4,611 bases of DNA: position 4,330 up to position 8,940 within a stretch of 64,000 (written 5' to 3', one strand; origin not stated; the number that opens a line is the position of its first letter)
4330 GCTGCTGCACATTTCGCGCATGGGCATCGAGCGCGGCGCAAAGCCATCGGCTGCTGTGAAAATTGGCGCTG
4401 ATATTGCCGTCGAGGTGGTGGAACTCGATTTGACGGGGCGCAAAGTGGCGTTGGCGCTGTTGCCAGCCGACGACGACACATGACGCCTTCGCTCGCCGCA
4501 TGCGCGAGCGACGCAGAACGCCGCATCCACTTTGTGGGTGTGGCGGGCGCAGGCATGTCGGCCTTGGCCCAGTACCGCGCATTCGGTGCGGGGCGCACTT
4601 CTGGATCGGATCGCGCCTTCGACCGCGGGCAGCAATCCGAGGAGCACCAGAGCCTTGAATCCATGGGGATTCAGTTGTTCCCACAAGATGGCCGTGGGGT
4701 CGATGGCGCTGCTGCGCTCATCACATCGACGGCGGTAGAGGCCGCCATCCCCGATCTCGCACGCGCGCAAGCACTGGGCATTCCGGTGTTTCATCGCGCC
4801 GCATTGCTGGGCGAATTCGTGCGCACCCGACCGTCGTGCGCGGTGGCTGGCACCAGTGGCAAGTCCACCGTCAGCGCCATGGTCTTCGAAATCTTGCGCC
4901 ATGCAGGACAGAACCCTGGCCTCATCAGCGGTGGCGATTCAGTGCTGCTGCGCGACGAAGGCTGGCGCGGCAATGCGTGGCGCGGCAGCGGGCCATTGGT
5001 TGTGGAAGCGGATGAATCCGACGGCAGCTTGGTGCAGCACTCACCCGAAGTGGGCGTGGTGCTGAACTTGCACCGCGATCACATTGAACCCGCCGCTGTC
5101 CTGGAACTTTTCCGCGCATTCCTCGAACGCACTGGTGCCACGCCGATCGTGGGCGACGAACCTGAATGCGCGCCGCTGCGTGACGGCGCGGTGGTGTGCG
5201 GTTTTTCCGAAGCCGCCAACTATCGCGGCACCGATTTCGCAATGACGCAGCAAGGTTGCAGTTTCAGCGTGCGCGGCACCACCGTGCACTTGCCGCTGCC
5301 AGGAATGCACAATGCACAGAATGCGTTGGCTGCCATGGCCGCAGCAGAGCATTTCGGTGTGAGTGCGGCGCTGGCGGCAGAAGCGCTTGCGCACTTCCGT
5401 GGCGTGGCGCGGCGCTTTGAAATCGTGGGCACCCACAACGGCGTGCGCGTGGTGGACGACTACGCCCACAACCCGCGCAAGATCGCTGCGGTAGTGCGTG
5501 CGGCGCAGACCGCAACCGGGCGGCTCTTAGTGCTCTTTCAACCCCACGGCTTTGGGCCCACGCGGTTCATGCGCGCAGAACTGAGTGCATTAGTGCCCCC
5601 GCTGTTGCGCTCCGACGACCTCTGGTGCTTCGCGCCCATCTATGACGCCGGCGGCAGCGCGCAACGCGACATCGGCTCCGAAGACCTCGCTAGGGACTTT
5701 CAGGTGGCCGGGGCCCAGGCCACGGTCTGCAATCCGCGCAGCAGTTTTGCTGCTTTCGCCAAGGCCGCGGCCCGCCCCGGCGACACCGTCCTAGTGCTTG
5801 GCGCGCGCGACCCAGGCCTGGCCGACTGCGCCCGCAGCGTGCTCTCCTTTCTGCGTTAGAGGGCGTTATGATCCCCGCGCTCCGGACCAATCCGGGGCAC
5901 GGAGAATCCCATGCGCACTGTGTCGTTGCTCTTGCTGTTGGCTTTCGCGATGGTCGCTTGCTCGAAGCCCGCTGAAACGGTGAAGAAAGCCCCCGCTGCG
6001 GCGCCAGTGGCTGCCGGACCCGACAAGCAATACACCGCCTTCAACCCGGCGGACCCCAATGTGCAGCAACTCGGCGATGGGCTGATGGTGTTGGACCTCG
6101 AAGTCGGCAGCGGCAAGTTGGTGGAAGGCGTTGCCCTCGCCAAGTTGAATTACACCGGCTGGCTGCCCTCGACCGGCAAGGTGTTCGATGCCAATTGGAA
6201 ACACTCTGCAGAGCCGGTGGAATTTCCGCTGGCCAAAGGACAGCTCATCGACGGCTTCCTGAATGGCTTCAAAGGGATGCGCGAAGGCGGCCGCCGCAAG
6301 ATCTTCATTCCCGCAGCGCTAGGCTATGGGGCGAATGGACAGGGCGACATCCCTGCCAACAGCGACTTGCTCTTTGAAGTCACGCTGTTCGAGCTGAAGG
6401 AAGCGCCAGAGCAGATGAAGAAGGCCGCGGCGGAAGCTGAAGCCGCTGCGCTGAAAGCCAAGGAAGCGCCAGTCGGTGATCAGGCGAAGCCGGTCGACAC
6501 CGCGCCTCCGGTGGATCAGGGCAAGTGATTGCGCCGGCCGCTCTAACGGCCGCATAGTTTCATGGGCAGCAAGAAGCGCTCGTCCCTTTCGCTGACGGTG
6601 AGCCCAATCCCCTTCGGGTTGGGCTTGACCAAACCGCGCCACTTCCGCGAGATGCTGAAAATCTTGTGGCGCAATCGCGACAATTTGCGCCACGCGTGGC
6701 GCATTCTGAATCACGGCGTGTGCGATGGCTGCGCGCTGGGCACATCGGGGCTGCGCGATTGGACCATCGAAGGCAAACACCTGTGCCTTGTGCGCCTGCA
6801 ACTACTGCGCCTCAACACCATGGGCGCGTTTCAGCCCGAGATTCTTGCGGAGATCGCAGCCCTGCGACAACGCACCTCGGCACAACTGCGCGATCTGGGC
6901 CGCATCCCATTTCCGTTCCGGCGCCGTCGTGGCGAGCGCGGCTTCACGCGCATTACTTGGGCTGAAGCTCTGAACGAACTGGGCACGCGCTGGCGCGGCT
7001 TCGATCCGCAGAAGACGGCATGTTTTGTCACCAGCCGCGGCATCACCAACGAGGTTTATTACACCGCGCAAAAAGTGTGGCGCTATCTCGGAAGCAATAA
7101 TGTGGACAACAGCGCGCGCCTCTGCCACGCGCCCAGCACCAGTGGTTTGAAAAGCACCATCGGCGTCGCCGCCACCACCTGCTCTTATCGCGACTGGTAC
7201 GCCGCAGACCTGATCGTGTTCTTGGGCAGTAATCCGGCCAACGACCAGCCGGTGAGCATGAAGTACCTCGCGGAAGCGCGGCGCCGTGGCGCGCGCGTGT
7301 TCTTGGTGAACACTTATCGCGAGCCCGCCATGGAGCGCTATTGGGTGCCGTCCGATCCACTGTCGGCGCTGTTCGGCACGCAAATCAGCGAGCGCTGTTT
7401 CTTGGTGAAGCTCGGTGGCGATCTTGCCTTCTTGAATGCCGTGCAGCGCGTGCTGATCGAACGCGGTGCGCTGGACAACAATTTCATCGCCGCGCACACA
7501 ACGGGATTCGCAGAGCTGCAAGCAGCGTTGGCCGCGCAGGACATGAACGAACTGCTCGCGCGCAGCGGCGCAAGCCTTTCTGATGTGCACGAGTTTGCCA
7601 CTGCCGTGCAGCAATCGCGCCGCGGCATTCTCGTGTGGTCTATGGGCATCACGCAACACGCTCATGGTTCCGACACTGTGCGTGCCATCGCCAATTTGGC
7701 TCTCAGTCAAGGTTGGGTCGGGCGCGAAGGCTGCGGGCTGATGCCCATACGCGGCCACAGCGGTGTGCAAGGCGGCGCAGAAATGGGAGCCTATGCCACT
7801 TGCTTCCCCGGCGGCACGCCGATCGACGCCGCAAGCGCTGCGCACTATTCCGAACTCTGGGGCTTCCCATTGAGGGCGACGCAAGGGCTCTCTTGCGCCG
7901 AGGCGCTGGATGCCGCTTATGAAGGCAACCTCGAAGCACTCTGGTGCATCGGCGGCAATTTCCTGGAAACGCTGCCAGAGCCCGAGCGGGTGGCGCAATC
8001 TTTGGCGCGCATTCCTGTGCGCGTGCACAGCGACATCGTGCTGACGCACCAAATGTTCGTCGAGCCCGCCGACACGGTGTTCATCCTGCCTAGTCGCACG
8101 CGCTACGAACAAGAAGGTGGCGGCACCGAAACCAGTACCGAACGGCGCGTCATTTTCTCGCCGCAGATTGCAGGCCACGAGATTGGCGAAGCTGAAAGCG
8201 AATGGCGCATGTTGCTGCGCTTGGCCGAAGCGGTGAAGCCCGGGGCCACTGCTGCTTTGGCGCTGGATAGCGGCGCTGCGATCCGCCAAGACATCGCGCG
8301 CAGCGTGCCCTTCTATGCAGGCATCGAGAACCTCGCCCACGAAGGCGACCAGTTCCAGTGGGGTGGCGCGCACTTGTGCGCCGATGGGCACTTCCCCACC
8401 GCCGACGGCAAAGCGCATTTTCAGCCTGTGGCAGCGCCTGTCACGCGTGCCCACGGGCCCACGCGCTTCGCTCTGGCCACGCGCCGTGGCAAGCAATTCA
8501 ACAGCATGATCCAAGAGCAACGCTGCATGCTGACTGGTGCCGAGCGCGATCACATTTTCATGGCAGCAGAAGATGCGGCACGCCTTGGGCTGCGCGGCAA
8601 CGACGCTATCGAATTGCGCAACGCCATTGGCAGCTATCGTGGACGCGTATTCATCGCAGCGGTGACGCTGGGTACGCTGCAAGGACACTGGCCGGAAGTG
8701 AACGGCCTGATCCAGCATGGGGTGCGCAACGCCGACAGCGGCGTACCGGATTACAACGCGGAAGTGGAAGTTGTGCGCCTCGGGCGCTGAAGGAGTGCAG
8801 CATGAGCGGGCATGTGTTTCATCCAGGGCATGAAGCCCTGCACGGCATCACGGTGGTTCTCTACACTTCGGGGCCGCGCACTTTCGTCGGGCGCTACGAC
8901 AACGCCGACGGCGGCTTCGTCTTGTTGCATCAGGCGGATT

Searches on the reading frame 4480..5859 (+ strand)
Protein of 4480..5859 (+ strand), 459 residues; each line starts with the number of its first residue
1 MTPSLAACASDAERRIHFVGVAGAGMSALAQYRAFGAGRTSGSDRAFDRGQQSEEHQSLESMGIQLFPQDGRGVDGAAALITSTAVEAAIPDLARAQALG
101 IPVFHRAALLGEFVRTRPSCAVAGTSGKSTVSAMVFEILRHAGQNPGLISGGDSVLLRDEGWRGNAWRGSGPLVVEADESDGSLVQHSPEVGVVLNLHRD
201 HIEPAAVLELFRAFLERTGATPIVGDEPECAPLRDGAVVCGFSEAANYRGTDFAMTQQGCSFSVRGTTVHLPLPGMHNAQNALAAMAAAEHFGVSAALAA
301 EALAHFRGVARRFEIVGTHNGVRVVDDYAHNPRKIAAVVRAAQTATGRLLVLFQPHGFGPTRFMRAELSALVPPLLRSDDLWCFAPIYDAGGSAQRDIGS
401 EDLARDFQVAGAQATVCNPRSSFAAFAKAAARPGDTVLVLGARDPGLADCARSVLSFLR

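Call 44: search_protein_families(library=pfam, proteins=[window:4480-5859:+], max_evalue=0.00001)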
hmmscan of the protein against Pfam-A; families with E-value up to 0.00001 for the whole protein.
window:4480-5859:+ (459 aa): 3 families
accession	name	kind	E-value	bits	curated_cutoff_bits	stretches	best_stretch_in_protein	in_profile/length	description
PF02875.26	Mur_ligase_C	-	6.8e-19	69.4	28.4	1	311-443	1-127/127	Mur ligase, glutamate ligase domain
PF08245.18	Mur_ligase_M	-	5.9e-12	46.4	24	1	122-289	1-200/200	Mur ligase middle domain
PF01225.30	Mur_ligase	-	8.2e-12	45.8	21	1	15-116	1-93/95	Mur ligase family, catalytic domain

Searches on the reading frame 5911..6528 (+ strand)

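Call 44: search_protein_families(library=pfam, proteins=[window:5911-6528:+], max_evalue=0.00001)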
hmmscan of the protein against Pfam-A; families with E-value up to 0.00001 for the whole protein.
window:5911-6528:+ (205 aa): 1 family
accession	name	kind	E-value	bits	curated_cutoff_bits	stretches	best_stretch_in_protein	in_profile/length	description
PF00254.34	FKBP_C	-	1e-22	80.7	21.1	1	76-159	10-93/94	FKBP-type peptidyl-prolyl cis-trans isomerase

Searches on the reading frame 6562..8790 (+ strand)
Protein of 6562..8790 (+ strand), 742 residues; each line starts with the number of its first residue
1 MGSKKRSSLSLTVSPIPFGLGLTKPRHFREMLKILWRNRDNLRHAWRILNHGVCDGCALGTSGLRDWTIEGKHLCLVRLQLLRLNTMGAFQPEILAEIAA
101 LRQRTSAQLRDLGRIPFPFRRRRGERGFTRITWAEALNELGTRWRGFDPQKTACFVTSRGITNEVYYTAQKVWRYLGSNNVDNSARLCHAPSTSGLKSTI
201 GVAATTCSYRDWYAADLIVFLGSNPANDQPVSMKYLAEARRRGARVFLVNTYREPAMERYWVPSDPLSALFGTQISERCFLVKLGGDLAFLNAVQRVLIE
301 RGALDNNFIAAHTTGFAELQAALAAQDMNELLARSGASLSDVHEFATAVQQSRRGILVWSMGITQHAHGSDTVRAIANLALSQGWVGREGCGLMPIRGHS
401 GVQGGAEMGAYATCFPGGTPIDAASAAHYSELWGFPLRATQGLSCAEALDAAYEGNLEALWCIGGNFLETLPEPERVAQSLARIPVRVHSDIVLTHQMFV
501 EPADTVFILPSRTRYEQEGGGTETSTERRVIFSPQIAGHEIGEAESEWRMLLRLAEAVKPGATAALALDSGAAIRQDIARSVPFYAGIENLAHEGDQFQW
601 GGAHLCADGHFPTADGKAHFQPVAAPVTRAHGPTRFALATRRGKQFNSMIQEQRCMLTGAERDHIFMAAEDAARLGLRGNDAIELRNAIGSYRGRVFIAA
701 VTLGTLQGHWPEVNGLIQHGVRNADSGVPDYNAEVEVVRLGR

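Call 44: search_protein_families(library=pfam, proteins=[window:6562-8790:+], max_evalue=0.00001)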
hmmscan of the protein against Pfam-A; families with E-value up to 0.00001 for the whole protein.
window:6562-8790:+ (742 aa): 2 families
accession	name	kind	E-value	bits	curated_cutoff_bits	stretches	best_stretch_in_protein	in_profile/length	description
PF00384.28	Molybdopterin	-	2.6e-31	109.4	24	1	114-556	1-352/353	Molybdopterin oxidoreductase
PF01568.27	Molydop_binding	-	1.1e-06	29.1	26.8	1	640-717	6-93/110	Molydopterin dinucleotide binding domain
